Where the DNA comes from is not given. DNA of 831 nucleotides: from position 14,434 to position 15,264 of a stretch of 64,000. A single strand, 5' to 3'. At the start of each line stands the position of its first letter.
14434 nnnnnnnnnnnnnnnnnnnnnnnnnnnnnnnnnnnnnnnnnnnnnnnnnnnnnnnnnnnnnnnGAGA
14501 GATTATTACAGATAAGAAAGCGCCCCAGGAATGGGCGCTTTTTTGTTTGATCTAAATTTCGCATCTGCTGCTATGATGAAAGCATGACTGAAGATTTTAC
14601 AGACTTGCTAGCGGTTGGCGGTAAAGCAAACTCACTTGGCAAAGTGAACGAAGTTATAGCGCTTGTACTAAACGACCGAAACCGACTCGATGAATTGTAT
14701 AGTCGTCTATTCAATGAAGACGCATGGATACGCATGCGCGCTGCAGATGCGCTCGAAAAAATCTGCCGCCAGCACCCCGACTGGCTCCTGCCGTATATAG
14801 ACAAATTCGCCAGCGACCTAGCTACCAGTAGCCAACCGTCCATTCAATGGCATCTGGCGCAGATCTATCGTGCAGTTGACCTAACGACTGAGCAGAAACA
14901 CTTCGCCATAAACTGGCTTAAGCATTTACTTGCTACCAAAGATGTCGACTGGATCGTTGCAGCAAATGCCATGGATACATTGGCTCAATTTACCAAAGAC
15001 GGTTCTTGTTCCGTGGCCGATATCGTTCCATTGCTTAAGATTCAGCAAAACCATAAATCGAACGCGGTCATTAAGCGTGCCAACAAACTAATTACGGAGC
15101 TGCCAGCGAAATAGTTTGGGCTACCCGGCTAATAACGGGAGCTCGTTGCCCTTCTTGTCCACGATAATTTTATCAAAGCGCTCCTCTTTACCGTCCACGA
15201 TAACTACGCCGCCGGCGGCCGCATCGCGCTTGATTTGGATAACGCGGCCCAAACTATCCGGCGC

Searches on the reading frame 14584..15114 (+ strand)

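Call 77: search_protein_families(library=pfam, proteins=[window:14584-15114:+], max_evalue=0.001)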
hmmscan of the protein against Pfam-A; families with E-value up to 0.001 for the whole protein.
window:14584-15114:+ (176 aa): 1 family
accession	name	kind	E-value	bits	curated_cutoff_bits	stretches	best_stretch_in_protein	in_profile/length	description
PF13646.12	HEAT_2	-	7.4e-05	23.4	27.7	0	30-61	28-59/88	HEAT repeats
